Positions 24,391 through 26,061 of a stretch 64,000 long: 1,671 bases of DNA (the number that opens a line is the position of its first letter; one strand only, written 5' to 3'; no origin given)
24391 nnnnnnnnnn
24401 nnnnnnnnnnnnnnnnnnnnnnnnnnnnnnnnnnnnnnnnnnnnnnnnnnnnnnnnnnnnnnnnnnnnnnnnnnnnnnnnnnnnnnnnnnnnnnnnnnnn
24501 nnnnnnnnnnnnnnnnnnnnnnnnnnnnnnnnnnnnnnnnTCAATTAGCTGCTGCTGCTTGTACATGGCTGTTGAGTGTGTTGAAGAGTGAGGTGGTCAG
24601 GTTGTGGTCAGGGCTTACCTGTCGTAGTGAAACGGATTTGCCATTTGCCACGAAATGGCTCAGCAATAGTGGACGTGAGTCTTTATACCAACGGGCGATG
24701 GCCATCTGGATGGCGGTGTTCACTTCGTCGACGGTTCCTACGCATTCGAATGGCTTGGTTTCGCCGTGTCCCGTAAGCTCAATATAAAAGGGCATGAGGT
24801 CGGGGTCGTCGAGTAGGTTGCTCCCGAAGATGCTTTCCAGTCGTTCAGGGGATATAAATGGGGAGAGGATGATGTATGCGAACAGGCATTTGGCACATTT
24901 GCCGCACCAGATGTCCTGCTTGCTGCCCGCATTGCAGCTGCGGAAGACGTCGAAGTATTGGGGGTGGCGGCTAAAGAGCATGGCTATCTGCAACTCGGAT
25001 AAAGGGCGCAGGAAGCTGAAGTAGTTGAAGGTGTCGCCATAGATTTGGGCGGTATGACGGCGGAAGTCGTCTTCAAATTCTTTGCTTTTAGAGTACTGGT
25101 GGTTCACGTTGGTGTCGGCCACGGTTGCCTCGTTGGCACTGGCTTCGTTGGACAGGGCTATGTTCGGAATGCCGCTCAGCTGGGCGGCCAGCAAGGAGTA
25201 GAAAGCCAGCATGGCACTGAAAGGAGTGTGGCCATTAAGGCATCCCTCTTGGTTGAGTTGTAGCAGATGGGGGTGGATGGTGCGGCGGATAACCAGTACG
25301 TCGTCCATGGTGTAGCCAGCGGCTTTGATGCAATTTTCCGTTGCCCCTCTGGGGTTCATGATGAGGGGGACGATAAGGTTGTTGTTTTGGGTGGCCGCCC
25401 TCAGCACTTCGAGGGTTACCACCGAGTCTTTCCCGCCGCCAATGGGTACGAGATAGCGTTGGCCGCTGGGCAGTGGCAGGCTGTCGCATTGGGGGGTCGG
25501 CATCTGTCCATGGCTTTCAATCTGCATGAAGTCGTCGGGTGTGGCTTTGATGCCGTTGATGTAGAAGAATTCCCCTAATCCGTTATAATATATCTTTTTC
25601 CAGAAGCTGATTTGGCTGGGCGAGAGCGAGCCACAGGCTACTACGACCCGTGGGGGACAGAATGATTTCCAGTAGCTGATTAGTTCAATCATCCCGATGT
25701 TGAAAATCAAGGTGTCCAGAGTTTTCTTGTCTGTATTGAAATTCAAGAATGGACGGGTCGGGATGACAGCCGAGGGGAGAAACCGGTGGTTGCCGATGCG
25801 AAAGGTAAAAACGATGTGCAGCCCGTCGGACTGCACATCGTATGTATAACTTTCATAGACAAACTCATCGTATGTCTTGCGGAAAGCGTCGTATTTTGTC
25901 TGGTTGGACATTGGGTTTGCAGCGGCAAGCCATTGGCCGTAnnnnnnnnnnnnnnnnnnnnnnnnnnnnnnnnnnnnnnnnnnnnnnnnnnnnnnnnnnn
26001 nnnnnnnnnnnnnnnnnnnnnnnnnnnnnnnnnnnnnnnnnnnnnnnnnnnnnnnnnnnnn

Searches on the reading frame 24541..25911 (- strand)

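Call 8: search_protein_families(library=pfam, proteins=[window:24541-25911:-], max_evalue=0.01)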
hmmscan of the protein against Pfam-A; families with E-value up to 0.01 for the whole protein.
window:24541-25911:- (456 aa): 1 family
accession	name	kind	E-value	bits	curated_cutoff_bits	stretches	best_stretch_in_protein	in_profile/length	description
PF19932.4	DUF6395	-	0.0049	17.3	25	1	304-348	20-62/174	Family of unknown function (DUF6395)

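Call 9: search_protein_families(library=ncbifam, proteins=[window:24541-25911:-], max_evalue=0.01)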
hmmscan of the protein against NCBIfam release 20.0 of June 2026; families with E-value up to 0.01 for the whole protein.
window:24541-25911:- (456 aa): 1 family
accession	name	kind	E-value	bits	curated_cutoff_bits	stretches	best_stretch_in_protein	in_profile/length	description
NF041275.1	MurL_Xanthmoales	equivalog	4e-77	259.6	700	1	11-409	4-400/447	UDP-N-acetyl-alpha-D-muramoyl-L-alanyl-L-glutamate epimerase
